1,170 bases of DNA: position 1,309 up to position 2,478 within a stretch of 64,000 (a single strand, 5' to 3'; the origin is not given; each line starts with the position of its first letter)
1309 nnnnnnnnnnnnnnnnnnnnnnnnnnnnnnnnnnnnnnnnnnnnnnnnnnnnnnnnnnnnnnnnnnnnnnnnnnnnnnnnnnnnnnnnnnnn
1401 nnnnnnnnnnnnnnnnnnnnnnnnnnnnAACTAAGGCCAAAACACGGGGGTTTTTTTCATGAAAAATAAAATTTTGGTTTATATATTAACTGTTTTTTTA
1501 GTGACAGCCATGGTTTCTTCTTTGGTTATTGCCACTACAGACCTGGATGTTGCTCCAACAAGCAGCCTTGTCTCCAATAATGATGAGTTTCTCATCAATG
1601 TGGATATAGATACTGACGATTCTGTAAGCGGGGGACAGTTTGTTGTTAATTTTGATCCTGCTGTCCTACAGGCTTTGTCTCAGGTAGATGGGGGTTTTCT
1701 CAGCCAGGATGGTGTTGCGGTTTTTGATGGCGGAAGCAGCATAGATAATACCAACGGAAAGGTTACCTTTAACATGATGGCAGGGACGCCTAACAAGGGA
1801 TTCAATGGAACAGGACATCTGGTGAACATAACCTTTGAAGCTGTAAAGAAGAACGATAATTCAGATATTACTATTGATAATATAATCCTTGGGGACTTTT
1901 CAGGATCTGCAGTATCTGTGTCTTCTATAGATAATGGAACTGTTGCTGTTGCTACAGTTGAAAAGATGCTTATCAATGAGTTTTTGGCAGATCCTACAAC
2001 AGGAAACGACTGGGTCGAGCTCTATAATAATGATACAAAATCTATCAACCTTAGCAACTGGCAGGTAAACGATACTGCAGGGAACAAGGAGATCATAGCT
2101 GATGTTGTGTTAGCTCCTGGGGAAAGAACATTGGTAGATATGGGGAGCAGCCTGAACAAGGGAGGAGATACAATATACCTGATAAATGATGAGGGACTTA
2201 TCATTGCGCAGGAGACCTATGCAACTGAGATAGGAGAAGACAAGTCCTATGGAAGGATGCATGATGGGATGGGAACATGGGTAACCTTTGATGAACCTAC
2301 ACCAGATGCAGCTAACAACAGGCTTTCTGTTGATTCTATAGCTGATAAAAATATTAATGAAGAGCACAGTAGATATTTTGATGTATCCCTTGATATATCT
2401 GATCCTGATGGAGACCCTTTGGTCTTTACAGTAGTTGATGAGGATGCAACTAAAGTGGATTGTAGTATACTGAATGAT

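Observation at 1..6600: Adjacent giant surface proteins carrying complementary dockerin (gene 1 C-terminus) and cohesin (gene 2 N-terminus) modules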

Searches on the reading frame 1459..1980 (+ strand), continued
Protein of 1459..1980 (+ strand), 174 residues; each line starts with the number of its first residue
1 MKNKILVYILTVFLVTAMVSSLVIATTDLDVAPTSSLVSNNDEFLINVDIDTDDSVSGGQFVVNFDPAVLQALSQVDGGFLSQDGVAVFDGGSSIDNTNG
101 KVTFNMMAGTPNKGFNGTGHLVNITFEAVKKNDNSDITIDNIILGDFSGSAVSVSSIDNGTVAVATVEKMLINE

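Call 71: search_protein_families(library=pfam, proteins=[L001:3996-4640:+, L001:4637-6661:+, L001:6658-9459:+, L086:3751-7926:+, L002:3313-7230:+, L087:2052-5021:+, L087:5018-7918:+, L085:467-3496:+, L085:3486-6143:+], max_evalue=0.01)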
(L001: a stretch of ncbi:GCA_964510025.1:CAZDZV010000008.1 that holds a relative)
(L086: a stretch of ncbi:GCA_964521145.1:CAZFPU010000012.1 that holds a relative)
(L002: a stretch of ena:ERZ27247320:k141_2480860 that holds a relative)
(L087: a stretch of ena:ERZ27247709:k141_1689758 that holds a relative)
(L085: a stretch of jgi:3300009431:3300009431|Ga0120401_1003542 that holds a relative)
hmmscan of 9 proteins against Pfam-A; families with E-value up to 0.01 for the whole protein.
L001:3996-4640:+ (214 aa): 1 family
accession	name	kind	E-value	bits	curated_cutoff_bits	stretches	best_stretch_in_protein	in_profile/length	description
PF22812.1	CR_prot_dom_plant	-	0.0067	17.3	34.1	1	150-208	3-65/71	Plant cysteine-rich protein domain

L001:4637-6661:+ (674 aa): 2 families
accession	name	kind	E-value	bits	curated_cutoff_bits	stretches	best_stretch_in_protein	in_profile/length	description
PF16656.11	Pur_ac_phosph_N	-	2.8e-10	41.1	30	1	231-314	4-93/93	Purple acid Phosphatase, N-terminal domain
PF00041.27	fn3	-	4.6e-10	40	25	1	232-300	5-71/84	Fibronectin type III domain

L001:6658-9459:+ (933 aa): 5 families
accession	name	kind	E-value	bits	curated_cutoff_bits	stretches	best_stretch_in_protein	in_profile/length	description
PF00932.25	LTD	-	2.8e-13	50.6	34.3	1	22-134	4-108/109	Lamin Tail Domain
PF00404.24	Dockerin_1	-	8e-09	36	22.9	1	878-931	1-55/57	Dockerin type I domain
PF00526.23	Dicty_CTDC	-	7.8e-07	29.2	27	1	235-257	2-24/24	Dictyostelium (slime mold) repeat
PF18884.5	TSP3_bac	-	1.2e-05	25.5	25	1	832-853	1-22/22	Bacterial TSP3 repeat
PF13948.11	DUF4215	-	0.0082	16.9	27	0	474-512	3-43/47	Domain of unknown function (DUF4215)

L086:3751-7926:+ (1391 aa): 7 families
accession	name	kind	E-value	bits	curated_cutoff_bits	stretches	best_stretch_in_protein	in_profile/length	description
PF00932.25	LTD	-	1.5e-15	58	34.3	1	23-137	2-108/109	Lamin Tail Domain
PF00404.24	Dockerin_1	-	3.8e-12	46.7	22.9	1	1336-1388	1-54/57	Dockerin type I domain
PF11617.13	Cu-binding_MopE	-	0.00011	22.9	27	1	1121-1146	1-26/30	Putative metal-binding motif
PF13948.11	DUF4215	-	0.00026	21.7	27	1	878-909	16-46/47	Domain of unknown function (DUF4215)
PF00041.27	fn3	-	0.00039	21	25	1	211-290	2-82/84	Fibronectin type III domain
PF22184.2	CBM_56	-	0.00075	20.1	27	1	1036-1096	12-72/75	Carbohydrate binding module family 56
PF16893.11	fn3_2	-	0.007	17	27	0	216-289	9-86/89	Fibronectin type III domain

L002:3313-7230:+ (1305 aa): 7 families
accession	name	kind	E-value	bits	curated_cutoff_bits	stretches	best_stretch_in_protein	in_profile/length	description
PF00932.25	LTD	-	6.5e-16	59.1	34.3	1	27-140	3-108/109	Lamin Tail Domain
PF00404.24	Dockerin_1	-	1.5e-08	35.1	22.9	1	1251-1305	2-57/57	Dockerin type I domain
PF00041.27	fn3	-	6.7e-06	26.7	25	1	211-279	2-73/84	Fibronectin type III domain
PF11617.13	Cu-binding_MopE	-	9.8e-06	26.1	27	1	1035-1060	1-26/30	Putative metal-binding motif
PF13948.11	DUF4215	-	0.00017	22.3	27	1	788-822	13-46/47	Domain of unknown function (DUF4215)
PF17892.7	Cadherin_5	-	0.0029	17.8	26.5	1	1060-1153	2-97/98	Cadherin-like domain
PF17963.7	Big_9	-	0.0049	18.2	23.6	1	1060-1152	1-89/89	Bacterial Ig domain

L087:2052-5021:+ (989 aa): 3 families
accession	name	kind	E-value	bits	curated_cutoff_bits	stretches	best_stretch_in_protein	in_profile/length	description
PF02412.23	TSP_3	-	2.4e-18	66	25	4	506-535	1-30/36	Thrombospondin type 3 repeat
PF00932.25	LTD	-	1.5e-14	54.8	34.3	1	21-135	4-108/109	Lamin Tail Domain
PF13948.11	DUF4215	-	0.00015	22.4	27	1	371-404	4-33/47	Domain of unknown function (DUF4215)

L087:5018-7918:+ (966 aa): 4 families
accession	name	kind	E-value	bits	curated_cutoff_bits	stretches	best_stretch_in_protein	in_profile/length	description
PF02412.23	TSP_3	-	7.3e-45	150.8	25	7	667-702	1-36/36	Thrombospondin type 3 repeat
PF00932.25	LTD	-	1.1e-15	58.4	34.3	1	21-131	2-108/109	Lamin Tail Domain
PF13948.11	DUF4215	-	2.3e-14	53.9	27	3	394-437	3-46/47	Domain of unknown function (DUF4215)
PF00404.24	Dockerin_1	-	7.3e-08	32.9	22.9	1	912-962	2-53/57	Dockerin type I domain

L085:467-3496:+ (1009 aa): 3 families
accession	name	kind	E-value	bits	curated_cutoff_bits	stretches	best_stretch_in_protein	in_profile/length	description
PF24517.2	CBM96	-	1.9e-20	73.7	26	1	35-218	4-163/164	Carbohydrate-binding module family 96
PF11617.13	Cu-binding_MopE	-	1.6e-15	57.4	27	2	632-661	1-30/30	Putative metal-binding motif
PF05961.16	Chordopox_A13L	-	0.0077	16.9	24.1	0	981-1006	7-32/69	Chordopoxvirus A13L protein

L085:3486-6143:+ (885 aa): 3 families
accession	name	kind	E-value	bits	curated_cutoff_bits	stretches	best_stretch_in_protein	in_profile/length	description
PF11617.13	Cu-binding_MopE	-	2e-18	66.7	27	4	548-577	1-30/30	Putative metal-binding motif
PF02412.23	TSP_3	-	8.4e-08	32.2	25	3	249-291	1-36/36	Thrombospondin type 3 repeat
PF00404.24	Dockerin_1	-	2.8e-05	24.7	22.9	1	831-880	2-52/57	Dockerin type I domain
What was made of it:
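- On Cellulosome: CBM96 and a weak CBM_56-like hit occur only in neighbouring or head proteins of relatives (call 71).
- On Lamin-tail domain (Pfam PF00932): LTD is also at the N-terminus of the orthologous dockerin proteins, at 50-59 bits (call 71).
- A neighbouring protein in L085 has a CBM96, and the L086 head has a weak CBM_56-like hit (call 71).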

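Call 75: search_protein_families(library=ncbifam, proteins=[L001:4637-6661:+, L001:3996-4640:+], max_evalue=1)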
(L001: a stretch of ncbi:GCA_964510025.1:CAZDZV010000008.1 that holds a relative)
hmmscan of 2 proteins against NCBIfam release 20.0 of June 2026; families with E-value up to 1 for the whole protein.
L001:4637-6661:+ (674 aa): 0 families

L001:3996-4640:+ (214 aa): 1 family
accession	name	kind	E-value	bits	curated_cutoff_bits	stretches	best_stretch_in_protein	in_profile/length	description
NF033821.0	YoaK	equivalog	0.66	9.7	32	0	195-210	9-24/32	YoaK family small membrane protein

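Call 85: list_cluster_members(proteins=[P0032, P0037, P0014, P0062, P0027, P0012, P0091])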
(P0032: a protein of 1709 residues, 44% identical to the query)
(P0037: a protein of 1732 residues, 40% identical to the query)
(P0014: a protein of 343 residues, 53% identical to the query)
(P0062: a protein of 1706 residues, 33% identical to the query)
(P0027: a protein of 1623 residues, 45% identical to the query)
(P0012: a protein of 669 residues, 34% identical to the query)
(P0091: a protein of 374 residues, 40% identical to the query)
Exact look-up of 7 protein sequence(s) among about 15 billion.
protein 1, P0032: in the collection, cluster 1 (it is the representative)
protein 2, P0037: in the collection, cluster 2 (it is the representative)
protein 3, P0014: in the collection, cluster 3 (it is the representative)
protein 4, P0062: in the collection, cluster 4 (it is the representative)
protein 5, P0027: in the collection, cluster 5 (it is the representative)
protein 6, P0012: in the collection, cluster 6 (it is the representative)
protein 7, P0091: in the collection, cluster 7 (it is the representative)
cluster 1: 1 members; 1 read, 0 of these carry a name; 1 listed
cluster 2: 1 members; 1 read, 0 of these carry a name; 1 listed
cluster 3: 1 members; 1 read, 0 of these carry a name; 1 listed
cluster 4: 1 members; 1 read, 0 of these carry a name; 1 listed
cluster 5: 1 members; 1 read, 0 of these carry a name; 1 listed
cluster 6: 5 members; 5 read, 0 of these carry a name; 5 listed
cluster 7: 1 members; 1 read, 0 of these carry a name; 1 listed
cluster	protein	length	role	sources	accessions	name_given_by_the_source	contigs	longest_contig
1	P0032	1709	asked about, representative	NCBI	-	-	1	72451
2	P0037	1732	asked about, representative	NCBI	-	-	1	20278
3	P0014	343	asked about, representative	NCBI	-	-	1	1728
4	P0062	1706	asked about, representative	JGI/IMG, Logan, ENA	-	-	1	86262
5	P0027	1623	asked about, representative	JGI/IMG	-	-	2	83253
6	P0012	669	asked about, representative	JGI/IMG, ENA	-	-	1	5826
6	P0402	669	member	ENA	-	-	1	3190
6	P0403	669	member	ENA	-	-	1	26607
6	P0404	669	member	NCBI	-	-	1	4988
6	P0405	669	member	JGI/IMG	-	-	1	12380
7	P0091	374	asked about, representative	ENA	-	-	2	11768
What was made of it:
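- Tried and rejected: None carry names (call 85).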

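Call 94: search_solved_structures(query=A2, max_evalue=0.001)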
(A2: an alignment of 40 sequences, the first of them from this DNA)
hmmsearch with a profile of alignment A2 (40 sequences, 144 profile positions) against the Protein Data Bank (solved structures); distinct sequences matched with E-value up to 0.001: 26.
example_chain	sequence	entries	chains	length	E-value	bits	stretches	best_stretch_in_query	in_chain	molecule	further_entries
3l8q_A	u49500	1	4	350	1.8e-15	60.1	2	4-118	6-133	Cellulosomal scaffoldin adaptor protein B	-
1g1k_A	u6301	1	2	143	2e-08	37.2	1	4-141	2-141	SCAFFOLDING PROTEIN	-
2xdh_A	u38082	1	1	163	2.1e-08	37.1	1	7-107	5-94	COHESIN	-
1qzn_A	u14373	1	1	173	3e-08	36.6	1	4-118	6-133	cellulosomal scaffoldin adaptor protein B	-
1zv9_A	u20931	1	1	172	3e-08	36.6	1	4-118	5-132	Cellulosomal scaffoldin adaptor protein B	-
2vn5_A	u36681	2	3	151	3.1e-08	36.6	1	5-141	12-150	SCAFFOLDING PROTEIN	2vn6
3f2l_A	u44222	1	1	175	3.3e-08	36.5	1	4-118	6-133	Cellulosomal scaffoldin adaptor protein B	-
3bwz_A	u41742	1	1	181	3.8e-08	36.3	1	4-118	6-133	Cellulosomal scaffoldin adaptor protein B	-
5g5d_A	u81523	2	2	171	5.2e-08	35.8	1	2-55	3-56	CELLULOSOME ANCHORING PROTEIN COHESIN REGION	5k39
2y3n_A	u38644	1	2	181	1.3e-07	34.6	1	10-47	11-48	CELLULOSOMAL SCAFFOLDIN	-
1tyj_A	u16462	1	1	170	1.4e-07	34.5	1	11-47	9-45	cellulosomal scaffoldin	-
4uyp_A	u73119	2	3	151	2.1e-07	33.9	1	5-108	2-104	Cellulosomal scaffoldin anchoring protein C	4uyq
4u3s_A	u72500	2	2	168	3e-07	33.4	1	8-54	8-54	Cellulosomal scaffoldin adaptor protein B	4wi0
3fnk_A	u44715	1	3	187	4.9e-07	32.7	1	12-54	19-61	Cellulosomal scaffoldin adaptor protein B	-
3ghp_A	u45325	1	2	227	8.1e-07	32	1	12-54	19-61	Cellulosomal scaffoldin adaptor protein B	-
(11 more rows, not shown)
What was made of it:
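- On Cohesin domain (Pfam PF00963): A profile of relatives hits 26 PDB cohesins (call 94).
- Checked: A family profile also hits PDB cohesins by sequence (call 94).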

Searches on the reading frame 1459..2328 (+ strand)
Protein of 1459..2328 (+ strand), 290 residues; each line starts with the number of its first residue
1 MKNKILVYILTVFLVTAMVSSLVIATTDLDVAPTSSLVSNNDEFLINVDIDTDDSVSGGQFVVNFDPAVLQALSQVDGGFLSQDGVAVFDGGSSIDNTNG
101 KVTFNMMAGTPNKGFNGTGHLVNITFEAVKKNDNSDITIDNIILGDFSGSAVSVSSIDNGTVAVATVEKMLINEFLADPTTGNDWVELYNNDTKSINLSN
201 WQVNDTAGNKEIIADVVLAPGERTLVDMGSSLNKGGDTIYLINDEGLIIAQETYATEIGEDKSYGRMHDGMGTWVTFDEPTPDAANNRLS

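Call 18: find_homologous_proteins(query=window:1459-2328:+, max_evalue=0.001)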
Query seq(290 aa) (290 aa): 11 proteins with E <= 0.001 among 2160 candidates.
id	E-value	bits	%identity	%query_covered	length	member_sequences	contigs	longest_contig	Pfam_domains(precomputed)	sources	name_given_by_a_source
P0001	1.7e-9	56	30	48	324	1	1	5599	PF00932.26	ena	-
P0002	5.5e-9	54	30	41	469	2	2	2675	PF00932.26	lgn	-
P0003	6.2e-9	54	40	26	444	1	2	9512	PF00932.26,PF13860.13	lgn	-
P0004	6.5e-9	54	30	49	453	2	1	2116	PF00932.26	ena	-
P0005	7.9e-9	54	29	49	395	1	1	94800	PF00932.26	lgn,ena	-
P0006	1.2e-6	46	35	40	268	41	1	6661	PF00932.26,PF18962.8,PF13860.13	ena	-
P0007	1.3e-6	46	34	40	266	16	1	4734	PF00932.26,PF18962.8,PF13860.13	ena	-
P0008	4.1e-6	45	35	41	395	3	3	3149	PF00932.26,PF18962.8,PF13860.13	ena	-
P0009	3.2e-5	42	37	28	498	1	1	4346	PF00932.26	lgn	-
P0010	1.3e-4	40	38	36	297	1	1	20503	PF00932.26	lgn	-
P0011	3.3e-4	38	29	37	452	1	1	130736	PF00932.26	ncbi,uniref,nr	ncbi:lamin tail domain-containing protein [Solirubrobacter phytolaccae]|uniref:Lamin tail domain-con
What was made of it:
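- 1960..2328 (+): Lamin-tail domain (LTD). This was the only region found by the word-indexed homology search (call 18).
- Tried and rejected: It found only LTD proteins (call 18).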

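Call 35: find_related_loci(query=A1, collection=genome_contigs, flank=6000)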
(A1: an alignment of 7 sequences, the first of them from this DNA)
Query A1 (290 aa) in genome_contigs; peptide patterns used: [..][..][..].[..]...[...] (x = any residue, [..] = any of these).
600 stretches matched a pattern (row limit reached: there are more); 274 encode a relative of the query (tblastn E <= 1e-3); the best 80 are kept; 80 distinct loci.
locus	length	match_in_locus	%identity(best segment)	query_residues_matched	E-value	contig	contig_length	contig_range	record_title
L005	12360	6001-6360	47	170-289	1e-27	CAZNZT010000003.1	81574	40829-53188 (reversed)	MAG TPA_asm: uncultured Methanosarcinales archaeon isolate binchicken_co256_988 genome assembly, contig: NODE_205_length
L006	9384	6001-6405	39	154-286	5e-24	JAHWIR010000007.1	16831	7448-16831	MAG: Candidatus Woesearchaeota archaeon isolate YT2_768 k127_16033709, whole genome shotgun sequence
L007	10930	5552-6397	37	169-286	4e-15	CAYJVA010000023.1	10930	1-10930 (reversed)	MAG TPA_asm: uncultured Gammaproteobacteria bacterium isolate ERP125453_co1_319 genome assembly, contig: NODE_6936_lengt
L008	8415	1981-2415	33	170-286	5e-15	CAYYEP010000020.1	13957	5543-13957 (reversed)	MAG TPA_asm: uncultured Candidatus Saccharibacteria bacterium isolate SRP192927_co3_458 genome assembly, contig: NODE_10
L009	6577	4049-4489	34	165-290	6e-14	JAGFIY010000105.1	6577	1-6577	MAG: Melioribacteraceae bacterium isolate mag.9 k127_2726406, whole genome shotgun sequence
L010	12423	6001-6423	31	166-286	1e-13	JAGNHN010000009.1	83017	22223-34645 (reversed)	MAG: Lentimicrobiaceae bacterium isolate Go_SlDig_bin_16 Go_SlDig_617_length_83017_cov_12.267391, whole genome shotgun s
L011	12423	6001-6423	32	167-286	2e-13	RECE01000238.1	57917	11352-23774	MAG: Bacteroidetes bacterium isolate DLM2.Bin11 NODE_430_length_57917_cov_24.013, whole genome shotgun sequence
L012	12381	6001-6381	33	170-290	5e-13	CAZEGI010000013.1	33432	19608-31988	MAG TPA_asm: uncultured archaeon isolate SRP098346_co1_96 genome assembly, contig: NODE_850_length_33432_cov_41.441771,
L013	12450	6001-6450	33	161-286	3e-12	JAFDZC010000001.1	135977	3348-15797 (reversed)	MAG: Bacteroidetes bacterium isolate SZAS-72 CK_MAG-3__1__length-135977, whole genome shotgun sequence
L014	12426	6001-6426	32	169-286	1e-11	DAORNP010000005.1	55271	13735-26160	MAG TPA_asm: Flavobacteriales bacterium isolate AMR_MDS_5444 NODE_444_length_55271_cov_2.410968, whole genome shotgun se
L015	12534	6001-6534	27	124-272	1e-11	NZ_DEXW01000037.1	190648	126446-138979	MAG: Winogradskyella sp. UBA3174 UBA3174_contig_291, whole genome shotgun sequence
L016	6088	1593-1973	32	177-286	1e-11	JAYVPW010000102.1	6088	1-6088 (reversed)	MAG: Spartobacteria bacterium isolate GL72_UP_concoct_117 GL72_UP_concoct_117_101, whole genome shotgun sequence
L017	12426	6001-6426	30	166-287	1e-11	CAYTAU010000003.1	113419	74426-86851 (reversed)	MAG TPA_asm: uncultured Bacteroidales bacterium isolate SRP191223_co1_49 genome assembly, contig: NODE_58_length_113419_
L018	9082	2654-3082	33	167-286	1e-11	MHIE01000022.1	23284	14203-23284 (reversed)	MAG: Candidatus Buchananbacteria bacterium RIFCSPHIGHO2_01_FULL_44_11 rifcsphigho2_01_scaffold_4080, whole genome shotgu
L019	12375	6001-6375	30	170-289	2e-11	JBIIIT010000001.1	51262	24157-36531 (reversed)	MAG: Candidatus Saccharimonadia bacterium isolate ME2001-09-10pf_3300042914_group1_bin219 Rohwer_bin1540_scaffold_286_c1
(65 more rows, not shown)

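Call 38: search_protein_families(library=pfam, proteins=[L005:4370-5791:+, L005:5932-10119:+, L005:10106-10804:-, L005:3038-3838:-, L006:1684-3756:+, L006:3757-7908:+, L006:257-1450:+, L006:7892-9205:-], max_evalue=0.01)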
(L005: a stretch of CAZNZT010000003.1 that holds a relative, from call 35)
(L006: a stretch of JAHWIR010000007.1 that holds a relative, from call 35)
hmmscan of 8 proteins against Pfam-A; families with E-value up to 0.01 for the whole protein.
L005:4370-5791:+ (473 aa): 6 families
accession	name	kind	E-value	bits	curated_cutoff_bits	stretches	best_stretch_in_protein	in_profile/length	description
PF01835.25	MG2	-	2.7e-06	28.1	32.8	1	190-260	28-93/96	MG2 domain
PF07705.17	CARDB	-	7.2e-06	26.6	22.7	0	276-371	4-89/101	CARDB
PF22544.2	HYDIN_VesB_CFA65-like_Ig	-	0.00082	20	25.5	1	43-96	18-69/100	HYDIN/CFA65/VesB-like, Ig-like domain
PF23619.1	Ig_VWA7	-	0.0012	19.5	27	1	38-102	10-71/104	VWA7 Ig-like domain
PF14734.12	DUF4469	-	0.0015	18.9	22.6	0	195-251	35-87/101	Domain of unknown function (DUF4469) with IG-like fold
PF12698.13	ABC2_membrane_3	-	0.0026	17.3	31.6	1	302-466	41-181/347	ABC-2 family transporter protein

L005:5932-10119:+ (1395 aa): 15 families
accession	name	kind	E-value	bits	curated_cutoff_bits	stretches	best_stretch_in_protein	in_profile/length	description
PF17963.7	Big_9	-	1.3e-23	84.1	23.6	5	141-218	1-77/89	Bacterial Ig domain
PF22352.2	K319L-like_PKD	-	3.5e-18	65.8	27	1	1006-1079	10-84/84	K319L-like, PKD domain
PF00932.25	LTD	-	1.5e-16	61.1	34.3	1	19-110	3-108/109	Lamin Tail Domain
PF17892.7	Cadherin_5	-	6.5e-10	39.2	26.5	2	330-414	2-88/98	Cadherin-like domain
PF18911.6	PKD_4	-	3.4e-09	37.1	27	1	994-1077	4-81/85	PKD domain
PF17803.7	Cadherin_4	-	1.1e-07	32.7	25.1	1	321-397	2-69/71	Bacterial cadherin-like domain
PF00801.26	PKD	-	1.2e-07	32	23.5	1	997-1076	3-78/80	PKD domain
PF16116.10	DUF4832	-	1.2e-06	28.9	29.2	0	1106-1197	112-202/216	Domain of unknown function (DUF4832)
PF07495.19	Y_Y_Y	-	1e-05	25.8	26.6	1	1026-1077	11-60/65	Y_Y_Y domain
PF04096.20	Nucleoporin2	-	3.7e-05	24.3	28.4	1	843-925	5-99/148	Nup98-96 autopeptidase S59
PF01835.25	MG2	-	0.00018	22.2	32.8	0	680-738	35-90/96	MG2 domain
PF05345.18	He_PIG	-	0.00034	21.4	24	1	432-513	3-95/96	Putative Ig domain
PF10633.15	NPCBM_assoc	-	0.00039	21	24.4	1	695-731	40-76/78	NPCBM-associated, NEW3 domain of alpha-galactosidase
PF15418.12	DUF4625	-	0.0013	19.4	27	0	695-746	79-130/131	Domain of unknown function (DUF4625)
PF21027.3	Sde0182_C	-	0.0018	19.3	27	1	1010-1071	2-57/83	Cellulose-binding protein Sde0182, C-terminal domain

L005:10106-10804:- (232 aa): 1 family
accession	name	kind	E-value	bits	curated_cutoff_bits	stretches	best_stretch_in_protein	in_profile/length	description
PF02676.19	TYW3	-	3e-50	170.9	27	1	54-227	7-210/211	Methyltransferase TYW3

L005:3038-3838:- (266 aa): 3 families
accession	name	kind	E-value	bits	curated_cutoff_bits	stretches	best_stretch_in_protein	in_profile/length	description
PF01881.21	Cas_Cas6_C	-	5e-15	56.9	23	1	124-265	9-125/125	CRISPR associated protein Cas6, C-terminal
PF21350.2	Cas6_I-A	-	0.00067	20.3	27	1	18-113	7-99/101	CRISPR-associated protein Cas6, N-terminal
PF10040.14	CRISPR_Cas6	-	0.0037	18.4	25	1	158-262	18-88/89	CRISPR-associated endoribonuclease Cas6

L006:1684-3756:+ (690 aa): 2 families
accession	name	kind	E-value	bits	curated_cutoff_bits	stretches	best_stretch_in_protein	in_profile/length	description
PF00036.39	EF-hand_1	-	1.3e-06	28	25.4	1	107-133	1-27/29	EF hand domain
PF13499.12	EF-hand_7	-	0.00035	21.3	30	1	94-131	27-65/67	EF-hand domain pair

L006:3757-7908:+ (1383 aa): 4 families
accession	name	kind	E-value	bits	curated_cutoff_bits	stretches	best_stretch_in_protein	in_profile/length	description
PF00932.25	LTD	-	2.8e-19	69.9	34.3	1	764-852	3-107/109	Lamin Tail Domain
PF17957.7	Big_7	-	5.4e-07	30.6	24.1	2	903-960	14-70/70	Bacterial Ig domain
PF00041.27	fn3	-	9.5e-06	26.2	25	1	318-401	2-81/84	Fibronectin type III domain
PF22433.2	MtxA_IG-like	-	0.0035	17.6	26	0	647-667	53-73/83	Magnetotaxis protein MtxA, Immunoglobulin-like domain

L006:257-1450:+ (397 aa): 1 family
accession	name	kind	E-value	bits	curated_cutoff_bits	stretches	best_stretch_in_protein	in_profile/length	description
PF00162.24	PGK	-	8.3e-159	529.1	27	1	4-380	1-379/379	Phosphoglycerate kinase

L006:7892-9205:- (437 aa): 0 families
